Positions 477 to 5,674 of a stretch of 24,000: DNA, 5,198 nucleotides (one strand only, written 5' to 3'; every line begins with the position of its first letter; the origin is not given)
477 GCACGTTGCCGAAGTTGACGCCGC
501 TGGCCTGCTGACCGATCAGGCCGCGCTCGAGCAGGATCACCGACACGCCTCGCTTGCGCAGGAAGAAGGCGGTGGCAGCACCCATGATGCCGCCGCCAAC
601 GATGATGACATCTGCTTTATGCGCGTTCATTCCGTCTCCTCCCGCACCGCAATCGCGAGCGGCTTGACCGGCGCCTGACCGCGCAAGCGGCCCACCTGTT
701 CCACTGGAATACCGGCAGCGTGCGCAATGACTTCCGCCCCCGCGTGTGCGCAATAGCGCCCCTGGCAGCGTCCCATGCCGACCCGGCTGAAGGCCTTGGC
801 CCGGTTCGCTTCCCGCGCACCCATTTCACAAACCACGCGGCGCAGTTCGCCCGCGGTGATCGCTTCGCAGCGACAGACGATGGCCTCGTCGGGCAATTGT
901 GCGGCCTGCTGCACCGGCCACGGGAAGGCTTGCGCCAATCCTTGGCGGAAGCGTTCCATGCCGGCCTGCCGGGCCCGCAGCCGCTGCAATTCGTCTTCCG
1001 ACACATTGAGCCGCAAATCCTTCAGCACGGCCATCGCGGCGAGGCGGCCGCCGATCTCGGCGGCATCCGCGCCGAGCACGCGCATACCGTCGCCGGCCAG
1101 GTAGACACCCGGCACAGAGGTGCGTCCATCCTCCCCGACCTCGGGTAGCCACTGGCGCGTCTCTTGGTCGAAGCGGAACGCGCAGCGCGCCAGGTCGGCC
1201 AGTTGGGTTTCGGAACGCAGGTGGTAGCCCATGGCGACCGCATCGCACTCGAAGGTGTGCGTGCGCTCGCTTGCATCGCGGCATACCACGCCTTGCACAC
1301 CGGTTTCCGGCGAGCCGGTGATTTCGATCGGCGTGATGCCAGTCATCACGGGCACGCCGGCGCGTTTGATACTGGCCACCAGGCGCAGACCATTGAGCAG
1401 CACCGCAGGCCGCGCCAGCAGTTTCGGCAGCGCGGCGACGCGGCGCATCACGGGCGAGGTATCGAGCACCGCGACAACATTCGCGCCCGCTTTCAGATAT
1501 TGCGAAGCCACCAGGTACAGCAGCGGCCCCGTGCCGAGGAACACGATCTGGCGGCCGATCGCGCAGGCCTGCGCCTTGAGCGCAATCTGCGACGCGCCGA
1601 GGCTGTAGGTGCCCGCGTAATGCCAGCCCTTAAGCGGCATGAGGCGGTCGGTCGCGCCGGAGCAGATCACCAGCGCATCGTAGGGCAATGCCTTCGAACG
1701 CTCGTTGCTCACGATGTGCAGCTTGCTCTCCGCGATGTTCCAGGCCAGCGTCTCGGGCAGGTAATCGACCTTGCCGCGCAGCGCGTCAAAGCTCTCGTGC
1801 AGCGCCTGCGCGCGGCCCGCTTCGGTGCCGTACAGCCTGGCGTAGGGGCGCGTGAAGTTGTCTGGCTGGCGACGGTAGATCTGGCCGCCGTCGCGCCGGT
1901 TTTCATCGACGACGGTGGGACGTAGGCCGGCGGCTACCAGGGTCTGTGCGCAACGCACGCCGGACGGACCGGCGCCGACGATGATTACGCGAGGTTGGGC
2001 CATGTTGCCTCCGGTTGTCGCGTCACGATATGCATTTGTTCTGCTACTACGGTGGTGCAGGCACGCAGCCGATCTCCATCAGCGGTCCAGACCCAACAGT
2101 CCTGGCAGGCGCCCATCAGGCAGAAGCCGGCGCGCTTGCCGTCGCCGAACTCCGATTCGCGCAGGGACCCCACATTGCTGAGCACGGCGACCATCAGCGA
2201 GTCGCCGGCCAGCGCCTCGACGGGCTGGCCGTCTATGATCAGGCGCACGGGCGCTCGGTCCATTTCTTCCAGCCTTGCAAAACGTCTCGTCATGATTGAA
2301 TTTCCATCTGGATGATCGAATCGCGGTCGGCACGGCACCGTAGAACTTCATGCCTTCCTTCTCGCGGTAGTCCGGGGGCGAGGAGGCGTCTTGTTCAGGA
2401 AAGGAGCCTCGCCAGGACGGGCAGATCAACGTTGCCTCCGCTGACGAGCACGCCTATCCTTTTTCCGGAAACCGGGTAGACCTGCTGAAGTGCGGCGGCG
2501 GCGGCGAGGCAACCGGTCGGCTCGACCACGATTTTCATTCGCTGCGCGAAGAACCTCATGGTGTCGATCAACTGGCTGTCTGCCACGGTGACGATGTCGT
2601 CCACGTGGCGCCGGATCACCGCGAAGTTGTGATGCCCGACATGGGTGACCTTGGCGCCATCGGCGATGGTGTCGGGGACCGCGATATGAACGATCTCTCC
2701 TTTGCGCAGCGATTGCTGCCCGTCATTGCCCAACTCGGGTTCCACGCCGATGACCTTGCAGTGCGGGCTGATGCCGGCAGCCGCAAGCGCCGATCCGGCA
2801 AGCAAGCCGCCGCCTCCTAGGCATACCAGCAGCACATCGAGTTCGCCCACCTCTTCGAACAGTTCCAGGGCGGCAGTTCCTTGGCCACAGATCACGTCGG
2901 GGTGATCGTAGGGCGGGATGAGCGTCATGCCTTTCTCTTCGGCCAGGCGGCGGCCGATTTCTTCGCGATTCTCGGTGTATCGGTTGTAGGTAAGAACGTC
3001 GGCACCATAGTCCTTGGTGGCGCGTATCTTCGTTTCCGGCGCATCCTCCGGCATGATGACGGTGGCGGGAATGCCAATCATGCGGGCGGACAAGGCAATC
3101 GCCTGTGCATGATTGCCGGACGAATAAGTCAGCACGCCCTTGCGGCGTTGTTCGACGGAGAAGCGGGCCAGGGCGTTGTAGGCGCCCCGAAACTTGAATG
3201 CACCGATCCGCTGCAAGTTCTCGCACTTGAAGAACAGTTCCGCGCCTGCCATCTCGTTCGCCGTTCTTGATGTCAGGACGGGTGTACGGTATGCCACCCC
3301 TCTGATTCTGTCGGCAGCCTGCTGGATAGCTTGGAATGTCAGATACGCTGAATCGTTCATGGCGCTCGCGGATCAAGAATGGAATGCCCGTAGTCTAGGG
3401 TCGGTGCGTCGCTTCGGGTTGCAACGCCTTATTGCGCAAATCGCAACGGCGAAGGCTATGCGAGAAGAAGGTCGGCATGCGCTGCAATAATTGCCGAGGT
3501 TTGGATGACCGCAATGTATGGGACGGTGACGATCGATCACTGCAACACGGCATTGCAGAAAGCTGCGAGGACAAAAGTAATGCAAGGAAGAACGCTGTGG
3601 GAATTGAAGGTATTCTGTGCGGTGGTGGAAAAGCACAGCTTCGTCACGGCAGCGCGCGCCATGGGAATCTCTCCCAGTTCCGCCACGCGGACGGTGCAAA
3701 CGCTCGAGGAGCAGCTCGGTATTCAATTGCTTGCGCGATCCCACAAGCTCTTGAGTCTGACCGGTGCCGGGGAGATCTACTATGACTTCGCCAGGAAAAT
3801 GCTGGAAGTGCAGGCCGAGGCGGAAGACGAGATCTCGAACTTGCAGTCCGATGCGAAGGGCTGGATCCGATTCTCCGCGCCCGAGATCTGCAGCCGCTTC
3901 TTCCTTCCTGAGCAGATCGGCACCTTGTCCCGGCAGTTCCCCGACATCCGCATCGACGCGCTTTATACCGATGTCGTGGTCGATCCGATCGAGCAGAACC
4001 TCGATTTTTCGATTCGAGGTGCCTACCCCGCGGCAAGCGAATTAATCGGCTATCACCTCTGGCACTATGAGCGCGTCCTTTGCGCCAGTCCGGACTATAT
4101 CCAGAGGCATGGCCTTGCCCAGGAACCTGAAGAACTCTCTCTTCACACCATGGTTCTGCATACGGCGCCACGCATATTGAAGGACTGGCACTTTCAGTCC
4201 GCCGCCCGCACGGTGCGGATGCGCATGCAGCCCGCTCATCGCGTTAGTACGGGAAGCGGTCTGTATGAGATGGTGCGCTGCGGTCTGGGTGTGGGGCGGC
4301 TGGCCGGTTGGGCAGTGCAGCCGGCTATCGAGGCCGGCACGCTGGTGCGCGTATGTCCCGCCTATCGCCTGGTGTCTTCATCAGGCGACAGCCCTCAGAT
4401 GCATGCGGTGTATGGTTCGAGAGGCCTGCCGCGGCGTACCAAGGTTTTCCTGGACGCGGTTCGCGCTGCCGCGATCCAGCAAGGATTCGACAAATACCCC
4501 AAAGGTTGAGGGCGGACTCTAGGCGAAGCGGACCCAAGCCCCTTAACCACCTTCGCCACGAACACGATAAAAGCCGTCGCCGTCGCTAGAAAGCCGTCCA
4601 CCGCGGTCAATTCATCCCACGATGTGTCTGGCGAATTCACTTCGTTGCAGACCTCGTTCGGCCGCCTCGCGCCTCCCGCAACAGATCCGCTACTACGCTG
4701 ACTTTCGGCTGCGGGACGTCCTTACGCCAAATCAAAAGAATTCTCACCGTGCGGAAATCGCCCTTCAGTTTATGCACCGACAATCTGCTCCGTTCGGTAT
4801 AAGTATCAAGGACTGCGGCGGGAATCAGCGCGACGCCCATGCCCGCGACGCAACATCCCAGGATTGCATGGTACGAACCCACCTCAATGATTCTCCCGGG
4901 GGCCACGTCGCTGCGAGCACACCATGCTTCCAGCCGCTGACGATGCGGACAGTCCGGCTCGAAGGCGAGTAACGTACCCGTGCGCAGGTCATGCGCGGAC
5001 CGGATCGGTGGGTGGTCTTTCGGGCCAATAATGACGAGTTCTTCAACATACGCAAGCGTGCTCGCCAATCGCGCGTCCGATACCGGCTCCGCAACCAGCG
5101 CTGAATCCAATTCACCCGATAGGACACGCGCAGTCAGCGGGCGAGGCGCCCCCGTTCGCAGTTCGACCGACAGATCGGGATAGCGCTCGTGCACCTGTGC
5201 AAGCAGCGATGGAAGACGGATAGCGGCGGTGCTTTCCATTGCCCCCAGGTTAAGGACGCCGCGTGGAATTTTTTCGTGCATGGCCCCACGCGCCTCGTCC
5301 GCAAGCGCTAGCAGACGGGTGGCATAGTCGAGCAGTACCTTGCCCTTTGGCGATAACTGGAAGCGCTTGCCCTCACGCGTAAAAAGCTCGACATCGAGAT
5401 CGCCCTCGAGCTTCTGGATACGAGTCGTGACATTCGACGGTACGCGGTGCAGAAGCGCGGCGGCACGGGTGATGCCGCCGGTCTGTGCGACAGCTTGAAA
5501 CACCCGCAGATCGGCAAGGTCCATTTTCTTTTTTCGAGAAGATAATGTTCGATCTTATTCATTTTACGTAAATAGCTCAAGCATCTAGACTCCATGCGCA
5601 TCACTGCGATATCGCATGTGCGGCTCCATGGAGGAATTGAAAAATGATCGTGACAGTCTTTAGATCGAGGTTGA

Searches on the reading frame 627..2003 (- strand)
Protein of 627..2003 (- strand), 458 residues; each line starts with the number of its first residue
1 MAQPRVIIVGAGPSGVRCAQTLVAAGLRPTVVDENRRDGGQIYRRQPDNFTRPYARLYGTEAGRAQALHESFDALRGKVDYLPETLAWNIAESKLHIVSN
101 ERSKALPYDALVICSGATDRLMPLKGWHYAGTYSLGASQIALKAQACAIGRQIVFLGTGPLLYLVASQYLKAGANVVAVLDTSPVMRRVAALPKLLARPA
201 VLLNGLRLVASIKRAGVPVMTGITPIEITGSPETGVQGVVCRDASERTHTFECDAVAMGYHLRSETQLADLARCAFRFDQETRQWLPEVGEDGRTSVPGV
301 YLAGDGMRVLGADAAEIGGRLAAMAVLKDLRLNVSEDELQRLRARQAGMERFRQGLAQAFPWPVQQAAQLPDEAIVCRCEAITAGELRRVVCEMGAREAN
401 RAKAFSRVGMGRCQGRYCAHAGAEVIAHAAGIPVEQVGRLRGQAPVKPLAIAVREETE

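Call 47: search_protein_families(library=pfam, proteins=[window:627-2003:-], max_evalue=0.0001)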
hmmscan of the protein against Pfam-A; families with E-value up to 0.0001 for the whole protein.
window:627-2003:- (458 aa): 7 families
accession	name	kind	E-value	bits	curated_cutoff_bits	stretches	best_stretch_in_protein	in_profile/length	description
PF07992.20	Pyr_redox_2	-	6e-23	82.1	26.1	1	5-307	2-277/291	Pyridine nucleotide-disulphide oxidoreductase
PF04324.20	Fer2_BFD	-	6.4e-08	33.3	26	1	375-427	1-49/50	BFD-like [2Fe-2S] binding domain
PF13450.12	NAD_binding_8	-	1.5e-06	28.8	21.9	1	8-51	1-44/68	NAD(P)-binding Rossmann-like domain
PF17806.6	SO_alpha_A3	-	8.2e-06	26.5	23.1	1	391-453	20-82/87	Sarcosine oxidase A3 domain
PF00070.33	Pyr_redox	-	1.1e-05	26.3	22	0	5-36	1-32/82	Pyridine nucleotide-disulphide oxidoreductase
PF13738.12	Pyr_redox_3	-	3.2e-05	23.8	30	0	7-38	1-32/305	Pyridine nucleotide-disulphide oxidoreductase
PF12831.13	FAD_oxidored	-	3.4e-05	23.8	27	0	6-89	2-83/416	FAD dependent oxidoreductase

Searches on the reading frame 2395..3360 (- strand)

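Call 47: search_protein_families(library=pfam, proteins=[window:2395-3360:-], max_evalue=0.0001)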
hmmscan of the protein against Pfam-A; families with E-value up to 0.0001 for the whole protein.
window:2395-3360:- (321 aa): 1 family
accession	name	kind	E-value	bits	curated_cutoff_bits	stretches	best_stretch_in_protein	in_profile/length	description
PF00291.31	PALP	-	3.8e-78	263.2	35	1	23-308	5-295/295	Pyridoxal-phosphate dependent enzyme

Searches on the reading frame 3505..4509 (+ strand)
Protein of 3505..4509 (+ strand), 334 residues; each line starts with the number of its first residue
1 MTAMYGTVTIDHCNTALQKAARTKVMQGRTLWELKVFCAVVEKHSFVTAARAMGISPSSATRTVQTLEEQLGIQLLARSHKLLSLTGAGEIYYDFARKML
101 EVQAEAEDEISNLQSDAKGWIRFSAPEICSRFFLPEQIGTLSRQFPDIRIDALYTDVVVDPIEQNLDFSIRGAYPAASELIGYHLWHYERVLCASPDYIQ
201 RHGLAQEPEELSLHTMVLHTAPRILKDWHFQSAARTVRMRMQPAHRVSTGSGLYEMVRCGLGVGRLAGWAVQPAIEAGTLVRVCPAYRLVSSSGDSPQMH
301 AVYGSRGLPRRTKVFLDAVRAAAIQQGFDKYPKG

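Call 47: search_protein_families(library=pfam, proteins=[window:3505-4509:+], max_evalue=0.0001)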
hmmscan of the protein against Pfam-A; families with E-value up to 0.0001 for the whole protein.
window:3505-4509:+ (334 aa): 2 families
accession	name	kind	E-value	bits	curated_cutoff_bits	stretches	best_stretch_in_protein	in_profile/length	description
PF03466.25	LysR_substrate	-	3.4e-28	98.9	28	1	117-322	4-207/209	LysR substrate binding domain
PF00126.33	HTH_1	-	5.9e-17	61.8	26.6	1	33-90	3-60/60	Bacterial regulatory helix-turn-helix protein, lysR family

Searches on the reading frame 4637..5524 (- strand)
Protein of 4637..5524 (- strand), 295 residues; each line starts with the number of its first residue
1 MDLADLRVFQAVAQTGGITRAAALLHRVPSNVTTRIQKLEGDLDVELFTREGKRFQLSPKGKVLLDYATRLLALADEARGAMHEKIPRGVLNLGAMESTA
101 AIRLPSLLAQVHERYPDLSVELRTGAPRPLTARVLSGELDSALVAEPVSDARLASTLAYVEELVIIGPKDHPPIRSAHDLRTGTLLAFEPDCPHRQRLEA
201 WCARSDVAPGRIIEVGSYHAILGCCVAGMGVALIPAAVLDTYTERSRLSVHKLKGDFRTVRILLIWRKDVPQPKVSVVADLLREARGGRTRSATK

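Call 47: search_protein_families(library=pfam, proteins=[window:4637-5524:-], max_evalue=0.0001)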
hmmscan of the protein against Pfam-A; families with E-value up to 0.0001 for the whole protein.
window:4637-5524:- (295 aa): 2 families
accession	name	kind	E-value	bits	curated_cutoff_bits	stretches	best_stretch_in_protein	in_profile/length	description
PF03466.25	LysR_substrate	-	1.1e-44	152.8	28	1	87-285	4-207/209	LysR substrate binding domain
PF00126.33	HTH_1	-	6e-18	65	26.6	1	3-62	1-60/60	Bacterial regulatory helix-turn-helix protein, lysR family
